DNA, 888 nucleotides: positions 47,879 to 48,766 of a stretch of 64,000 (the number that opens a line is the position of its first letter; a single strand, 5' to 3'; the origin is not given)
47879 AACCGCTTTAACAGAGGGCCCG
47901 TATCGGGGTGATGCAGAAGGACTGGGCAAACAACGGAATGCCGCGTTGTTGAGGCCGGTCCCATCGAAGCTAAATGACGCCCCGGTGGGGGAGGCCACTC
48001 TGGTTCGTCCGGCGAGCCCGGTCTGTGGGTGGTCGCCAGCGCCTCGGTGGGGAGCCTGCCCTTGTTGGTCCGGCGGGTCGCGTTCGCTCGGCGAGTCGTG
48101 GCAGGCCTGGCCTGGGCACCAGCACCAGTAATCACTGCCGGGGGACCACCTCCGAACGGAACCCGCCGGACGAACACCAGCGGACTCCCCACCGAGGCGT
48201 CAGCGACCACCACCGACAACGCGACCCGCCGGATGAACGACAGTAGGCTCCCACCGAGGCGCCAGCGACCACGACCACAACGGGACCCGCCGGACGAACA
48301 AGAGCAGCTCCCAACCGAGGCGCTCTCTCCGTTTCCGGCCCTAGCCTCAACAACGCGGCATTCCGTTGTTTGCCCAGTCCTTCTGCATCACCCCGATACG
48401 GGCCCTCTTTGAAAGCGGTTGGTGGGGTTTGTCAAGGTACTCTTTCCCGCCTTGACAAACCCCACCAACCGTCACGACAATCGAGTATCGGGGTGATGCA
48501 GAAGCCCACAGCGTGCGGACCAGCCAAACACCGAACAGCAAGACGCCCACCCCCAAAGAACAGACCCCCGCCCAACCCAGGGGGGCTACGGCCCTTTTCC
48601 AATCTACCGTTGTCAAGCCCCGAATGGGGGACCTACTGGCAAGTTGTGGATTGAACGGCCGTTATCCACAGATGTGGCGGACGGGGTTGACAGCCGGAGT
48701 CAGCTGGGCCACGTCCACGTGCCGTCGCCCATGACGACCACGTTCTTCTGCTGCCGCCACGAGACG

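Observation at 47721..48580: ~860-bp nested palindrome: 208-bp near-identical inverted arms around a 388-bp repeat-filled core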

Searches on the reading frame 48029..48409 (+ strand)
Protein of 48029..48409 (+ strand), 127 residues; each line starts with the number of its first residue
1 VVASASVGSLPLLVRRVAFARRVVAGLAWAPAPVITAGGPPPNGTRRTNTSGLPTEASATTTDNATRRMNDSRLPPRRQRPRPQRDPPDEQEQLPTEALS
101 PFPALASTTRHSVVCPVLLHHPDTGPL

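Call 67: search_protein_representatives(protein=window:48029-48409:+)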
Query: 127 residues. Proteins with E-value up to 0.001 (for the whole library): 2; up to 1e-10: 0; up to 1e-30: 0. The best 2 are listed.
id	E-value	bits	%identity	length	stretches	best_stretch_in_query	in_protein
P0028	1.0e-07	48.6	52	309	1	27-102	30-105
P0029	5.1e-04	36.6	40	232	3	4-53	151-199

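Call 70: find_encoding_contigs(protein=P0028, flank=10000, max_places=5)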
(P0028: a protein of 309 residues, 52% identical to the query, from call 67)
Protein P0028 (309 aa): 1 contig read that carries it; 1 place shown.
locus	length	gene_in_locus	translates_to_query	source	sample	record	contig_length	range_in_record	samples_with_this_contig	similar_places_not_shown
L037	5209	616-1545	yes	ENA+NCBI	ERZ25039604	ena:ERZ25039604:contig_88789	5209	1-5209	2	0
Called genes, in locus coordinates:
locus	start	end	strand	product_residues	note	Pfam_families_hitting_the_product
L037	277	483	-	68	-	PF00107:ADH_zinc_N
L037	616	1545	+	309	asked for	-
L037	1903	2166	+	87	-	PF05239:PRC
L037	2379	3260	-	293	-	-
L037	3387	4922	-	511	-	PF08323:Glyco_transf_5, PF13579:Glyco_trans_4_4 (weak), PF13439:Glyco_transf_4 (weak), PF00534:Glycos_transf_1, PF13692:Glyco_trans_1_4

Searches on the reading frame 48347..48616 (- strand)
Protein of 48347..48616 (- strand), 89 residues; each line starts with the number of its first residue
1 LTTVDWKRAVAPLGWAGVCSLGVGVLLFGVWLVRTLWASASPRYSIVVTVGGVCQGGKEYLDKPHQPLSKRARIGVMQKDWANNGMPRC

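Call 47: find_homologous_proteins(query=window:48347-48616:-, max_evalue=1)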
Query window:48347-48616:- (89 aa): 2 proteins with E <= 1 among 3 candidates.
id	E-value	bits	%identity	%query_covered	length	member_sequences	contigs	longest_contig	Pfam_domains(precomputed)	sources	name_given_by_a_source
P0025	4.6e-29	118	84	75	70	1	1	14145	-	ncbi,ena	-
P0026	1.4e-2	33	81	30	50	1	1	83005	-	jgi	jgi:hypothetical protein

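Call 48: find_encoding_contigs(protein=P0025, flank=10000, max_places=5)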
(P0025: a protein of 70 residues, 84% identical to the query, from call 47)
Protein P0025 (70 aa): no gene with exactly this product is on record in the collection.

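Call 49: find_encoding_contigs(protein=P0026, flank=10000, max_places=5)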
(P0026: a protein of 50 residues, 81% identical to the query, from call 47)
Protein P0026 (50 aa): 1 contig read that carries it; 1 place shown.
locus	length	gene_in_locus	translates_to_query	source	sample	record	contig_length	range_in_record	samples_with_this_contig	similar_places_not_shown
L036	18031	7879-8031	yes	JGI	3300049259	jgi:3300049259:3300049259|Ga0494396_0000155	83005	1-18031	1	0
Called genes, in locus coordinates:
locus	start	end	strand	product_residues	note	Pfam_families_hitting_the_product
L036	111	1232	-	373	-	PF00149:Metallophos, PF12850:Metallophos_2 (faint)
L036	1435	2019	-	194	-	PF00440:TetR_N, PF16859:TetR_C_11, PF16925:TetR_C_13, PF21993:TetR_C_13_2 (weak), PF13977:TetR_C_6 (weak), PF21935:TetR_C_45 (faint)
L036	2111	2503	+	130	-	PF00903:Glyoxalase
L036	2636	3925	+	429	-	PF00083:Sugar_tr, PF07690:MFS_1, PF13347:MFS_2, PF00083:Sugar_tr, PF07690:MFS_1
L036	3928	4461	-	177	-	PF13420:Acetyltransf_4, PF00583:Acetyltransf_1, PF13508:Acetyltransf_7 (weak)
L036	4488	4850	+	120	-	-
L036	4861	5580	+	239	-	PF20240:DUF6597, PF00165:HTH_AraC (faint), PF12833:HTH_18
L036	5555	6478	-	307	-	PF00392:GntR, PF00440:TetR_N (weak), PF02909:TetR_C_1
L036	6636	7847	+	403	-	PF01494:FAD_binding_3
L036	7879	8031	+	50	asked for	-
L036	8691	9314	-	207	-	-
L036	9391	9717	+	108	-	PF12840:HTH_20, PF01022:HTH_5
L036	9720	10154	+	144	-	PF10604:Polyketide_cyc2 (weak), PF08327:AHSA1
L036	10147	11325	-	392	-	PF00144:Beta-lactamase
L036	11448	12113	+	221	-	PF01370:Epimerase (weak), PF05368:NmrA, PF13460:NAD_binding_10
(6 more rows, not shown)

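Call 71: list_cluster_members(proteins=[P0025, P0028, P0001, P0026])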
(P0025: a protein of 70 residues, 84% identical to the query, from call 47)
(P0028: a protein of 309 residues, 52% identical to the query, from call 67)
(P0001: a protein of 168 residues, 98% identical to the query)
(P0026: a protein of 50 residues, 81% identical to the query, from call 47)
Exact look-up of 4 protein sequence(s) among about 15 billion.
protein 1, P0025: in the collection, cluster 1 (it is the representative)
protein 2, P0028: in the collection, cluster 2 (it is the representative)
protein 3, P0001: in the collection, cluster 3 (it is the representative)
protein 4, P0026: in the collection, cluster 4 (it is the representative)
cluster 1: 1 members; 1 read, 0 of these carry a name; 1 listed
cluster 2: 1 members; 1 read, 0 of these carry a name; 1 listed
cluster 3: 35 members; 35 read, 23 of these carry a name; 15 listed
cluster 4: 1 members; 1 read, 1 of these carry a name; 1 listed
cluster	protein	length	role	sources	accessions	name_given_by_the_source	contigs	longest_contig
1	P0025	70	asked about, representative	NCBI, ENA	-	-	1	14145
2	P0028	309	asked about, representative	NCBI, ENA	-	-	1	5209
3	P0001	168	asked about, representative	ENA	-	-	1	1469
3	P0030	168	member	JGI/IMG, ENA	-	hypothetical protein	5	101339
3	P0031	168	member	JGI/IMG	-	hypothetical protein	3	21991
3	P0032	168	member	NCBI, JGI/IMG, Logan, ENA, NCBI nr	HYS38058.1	MAG TPA: hypothetical protein VEO01_20770 [Pseudonocardiaceae bacterium] | hypothetical protein [Pseudonocardiaceae bacterium]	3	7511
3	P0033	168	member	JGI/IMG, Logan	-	hypothetical protein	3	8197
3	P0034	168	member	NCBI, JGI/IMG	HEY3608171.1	MAG TPA: hypothetical protein VGL06_11755 [Pseudonocardiaceae bacterium] | hypothetical protein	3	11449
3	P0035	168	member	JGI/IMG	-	hypothetical protein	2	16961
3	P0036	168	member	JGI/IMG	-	hypothetical protein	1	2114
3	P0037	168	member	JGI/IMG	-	hypothetical protein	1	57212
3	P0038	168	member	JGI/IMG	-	hypothetical protein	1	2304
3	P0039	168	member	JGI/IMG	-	hypothetical protein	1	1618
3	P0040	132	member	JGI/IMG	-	hypothetical protein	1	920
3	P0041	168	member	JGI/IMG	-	hypothetical protein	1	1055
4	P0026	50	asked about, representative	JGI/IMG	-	hypothetical protein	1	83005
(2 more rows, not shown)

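Call 72: find_encoding_contigs(protein=P0030, flank=6000, max_places=6)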
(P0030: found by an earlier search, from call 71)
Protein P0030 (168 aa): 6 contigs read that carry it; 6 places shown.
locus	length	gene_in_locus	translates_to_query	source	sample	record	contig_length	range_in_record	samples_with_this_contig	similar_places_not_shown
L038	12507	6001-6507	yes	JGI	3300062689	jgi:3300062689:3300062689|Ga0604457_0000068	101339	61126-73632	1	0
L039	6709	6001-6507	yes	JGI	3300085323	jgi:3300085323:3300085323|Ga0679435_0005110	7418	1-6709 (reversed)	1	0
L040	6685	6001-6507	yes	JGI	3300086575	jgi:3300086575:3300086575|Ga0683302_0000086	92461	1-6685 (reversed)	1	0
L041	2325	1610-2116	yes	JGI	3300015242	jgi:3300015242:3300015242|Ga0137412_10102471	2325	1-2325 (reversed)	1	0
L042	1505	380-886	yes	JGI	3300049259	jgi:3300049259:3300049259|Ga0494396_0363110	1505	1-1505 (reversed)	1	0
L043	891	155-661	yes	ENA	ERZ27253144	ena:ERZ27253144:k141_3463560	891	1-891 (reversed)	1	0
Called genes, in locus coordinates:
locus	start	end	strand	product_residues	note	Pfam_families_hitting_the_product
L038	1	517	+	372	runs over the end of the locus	-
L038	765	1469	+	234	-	PF13489:Methyltransf_23, PF05148:Methyltransf_8 (weak), PF13847:Methyltransf_31, PF08241:Methyltransf_11, PF08242:Methyltransf_12, PF13649:Methyltransf_25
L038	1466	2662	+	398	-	PF02771:Acyl-CoA_dh_N, PF02770:Acyl-CoA_dh_M, PF00441:Acyl-CoA_dh_1, PF08028:Acyl-CoA_dh_2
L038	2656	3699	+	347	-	PF00195:Chal_sti_synt_N, PF08392:FAE1_CUT1_RppA (weak), PF02797:Chal_sti_synt_C, PF08541:ACP_syn_III_C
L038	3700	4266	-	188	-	PF00440:TetR_N, PF17926:TetR_C_21, PF17938:TetR_C_29 (weak)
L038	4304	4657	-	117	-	-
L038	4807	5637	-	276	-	PF01738:DLH (weak)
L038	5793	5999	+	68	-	-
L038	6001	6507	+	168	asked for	-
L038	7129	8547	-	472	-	PF16952:Gln-synt_N_2 (weak), PF00120:Gln-synt_C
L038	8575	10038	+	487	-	PF00324:AA_permease, PF13520:AA_permease_2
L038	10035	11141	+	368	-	PF04909:Amidohydro_2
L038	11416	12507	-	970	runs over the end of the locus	PF03704:BTAD, PF07719:TPR_2 (faint), PF13181:TPR_8 (faint), PF17874:TPR_MalT (weak), PF13424:TPR_12, PF13424:TPR_12, PF17874:TPR_MalT (weak), PF13424:TPR_12, +9 more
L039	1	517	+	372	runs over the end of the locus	-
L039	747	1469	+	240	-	PF13489:Methyltransf_23, PF05148:Methyltransf_8 (weak), PF13847:Methyltransf_31, PF08241:Methyltransf_11, PF08242:Methyltransf_12, PF13649:Methyltransf_25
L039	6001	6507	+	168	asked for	-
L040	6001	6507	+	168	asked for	-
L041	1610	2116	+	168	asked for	-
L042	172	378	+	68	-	-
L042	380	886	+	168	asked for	-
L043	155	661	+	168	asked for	-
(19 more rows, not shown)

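Call 73: find_encoding_contigs(protein=P0037, flank=6000, max_places=4)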
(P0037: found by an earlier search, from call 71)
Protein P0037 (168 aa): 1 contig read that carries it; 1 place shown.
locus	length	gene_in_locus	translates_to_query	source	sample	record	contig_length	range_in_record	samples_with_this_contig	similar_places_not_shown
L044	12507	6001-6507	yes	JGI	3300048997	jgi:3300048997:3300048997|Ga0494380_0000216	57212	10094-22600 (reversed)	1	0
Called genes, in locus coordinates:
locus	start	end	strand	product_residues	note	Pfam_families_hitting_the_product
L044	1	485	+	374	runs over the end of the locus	-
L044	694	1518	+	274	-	PF13489:Methyltransf_23, PF05148:Methyltransf_8 (weak), PF13847:Methyltransf_31, PF08241:Methyltransf_11, PF08242:Methyltransf_12, PF13649:Methyltransf_25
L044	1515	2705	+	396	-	PF02771:Acyl-CoA_dh_N, PF02770:Acyl-CoA_dh_M, PF00441:Acyl-CoA_dh_1, PF08028:Acyl-CoA_dh_2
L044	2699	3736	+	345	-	PF00195:Chal_sti_synt_N, PF02797:Chal_sti_synt_C, PF08541:ACP_syn_III_C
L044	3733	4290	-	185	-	PF00440:TetR_N, PF17938:TetR_C_29, PF17926:TetR_C_21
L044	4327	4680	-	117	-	-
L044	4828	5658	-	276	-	PF01738:DLH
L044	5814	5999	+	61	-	-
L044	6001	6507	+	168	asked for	-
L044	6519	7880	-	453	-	PF16952:Gln-synt_N_2 (weak), PF00120:Gln-synt_C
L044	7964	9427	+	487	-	PF00324:AA_permease, PF13520:AA_permease_2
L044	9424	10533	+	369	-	PF04909:Amidohydro_2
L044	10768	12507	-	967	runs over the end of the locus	PF00515:TPR_1 (faint), PF03704:BTAD, PF07719:TPR_2 (faint), PF13174:TPR_6 (faint), PF13176:TPR_7 (faint), PF13181:TPR_8 (faint), PF17874:TPR_MalT (weak), PF13424:TPR_12, +3 more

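Call 96: find_encoding_contigs(protein=P0034, flank=4000, max_places=4)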
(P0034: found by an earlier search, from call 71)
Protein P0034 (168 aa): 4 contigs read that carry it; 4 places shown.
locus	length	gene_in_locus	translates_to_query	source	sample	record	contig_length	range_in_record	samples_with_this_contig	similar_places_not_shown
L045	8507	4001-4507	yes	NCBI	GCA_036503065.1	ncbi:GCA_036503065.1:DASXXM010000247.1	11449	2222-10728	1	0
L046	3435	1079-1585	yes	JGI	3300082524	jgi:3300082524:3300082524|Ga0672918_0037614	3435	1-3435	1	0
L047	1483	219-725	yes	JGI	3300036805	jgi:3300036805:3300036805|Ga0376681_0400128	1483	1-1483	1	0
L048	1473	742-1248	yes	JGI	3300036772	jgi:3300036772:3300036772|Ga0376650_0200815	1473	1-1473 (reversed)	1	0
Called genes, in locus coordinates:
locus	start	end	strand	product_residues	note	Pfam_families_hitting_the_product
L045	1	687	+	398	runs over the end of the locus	PF02771:Acyl-CoA_dh_N, PF02770:Acyl-CoA_dh_M, PF00441:Acyl-CoA_dh_1, PF08028:Acyl-CoA_dh_2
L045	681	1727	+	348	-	PF08392:FAE1_CUT1_RppA (weak), PF00195:Chal_sti_synt_N, PF02797:Chal_sti_synt_C, PF08541:ACP_syn_III_C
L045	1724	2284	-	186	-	PF00440:TetR_N, PF17926:TetR_C_21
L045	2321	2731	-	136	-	-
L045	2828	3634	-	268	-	PF01738:DLH (weak)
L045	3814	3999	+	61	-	-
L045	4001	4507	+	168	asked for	-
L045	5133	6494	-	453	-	PF16952:Gln-synt_N_2 (weak), PF00120:Gln-synt_C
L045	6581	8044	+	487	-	PF00324:AA_permease, PF13520:AA_permease_2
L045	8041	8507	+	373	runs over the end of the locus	PF04909:Amidohydro_2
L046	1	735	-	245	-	?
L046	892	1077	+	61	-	-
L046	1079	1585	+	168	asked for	-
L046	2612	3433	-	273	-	?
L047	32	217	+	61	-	-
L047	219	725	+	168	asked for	-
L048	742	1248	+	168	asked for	-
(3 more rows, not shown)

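Call 97: find_encoding_contigs(protein=P0032, flank=4000, max_places=4)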
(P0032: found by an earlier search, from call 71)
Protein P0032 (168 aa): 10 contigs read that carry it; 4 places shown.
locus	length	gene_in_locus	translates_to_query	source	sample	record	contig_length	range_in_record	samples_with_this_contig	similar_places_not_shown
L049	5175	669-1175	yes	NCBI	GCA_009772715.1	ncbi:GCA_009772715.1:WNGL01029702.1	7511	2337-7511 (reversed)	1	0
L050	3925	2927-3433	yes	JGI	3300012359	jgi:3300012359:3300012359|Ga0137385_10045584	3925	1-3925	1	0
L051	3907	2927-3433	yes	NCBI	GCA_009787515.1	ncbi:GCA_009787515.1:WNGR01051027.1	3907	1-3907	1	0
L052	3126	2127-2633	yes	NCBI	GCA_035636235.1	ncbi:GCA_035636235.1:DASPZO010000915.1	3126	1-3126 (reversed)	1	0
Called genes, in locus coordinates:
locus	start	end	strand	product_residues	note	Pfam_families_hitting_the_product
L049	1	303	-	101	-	?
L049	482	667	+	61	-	-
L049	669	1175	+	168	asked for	-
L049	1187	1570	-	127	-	PF00120:Gln-synt_C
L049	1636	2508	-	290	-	PF16952:Gln-synt_N_2 (weak), PF00120:Gln-synt_C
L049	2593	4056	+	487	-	PF00324:AA_permease, PF13520:AA_permease_2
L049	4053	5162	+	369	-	PF04909:Amidohydro_2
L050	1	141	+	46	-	?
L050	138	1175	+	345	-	PF08392:FAE1_CUT1_RppA (weak), PF00195:Chal_sti_synt_N, PF02797:Chal_sti_synt_C, PF08541:ACP_syn_III_C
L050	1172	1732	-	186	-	PF00440:TetR_N, PF17938:TetR_C_29 (weak), PF17926:TetR_C_21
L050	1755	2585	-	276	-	PF01738:DLH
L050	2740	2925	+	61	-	-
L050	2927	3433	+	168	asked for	-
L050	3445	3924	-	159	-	PF00120:Gln-synt_C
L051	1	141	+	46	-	?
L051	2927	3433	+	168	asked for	-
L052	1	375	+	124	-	PF02797:Chal_sti_synt_C, PF08541:ACP_syn_III_C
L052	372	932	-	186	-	PF00440:TetR_N, PF17938:TetR_C_29 (weak), PF17926:TetR_C_21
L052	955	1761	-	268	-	PF01738:DLH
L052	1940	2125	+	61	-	-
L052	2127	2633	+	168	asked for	-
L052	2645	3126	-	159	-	PF00120:Gln-synt_C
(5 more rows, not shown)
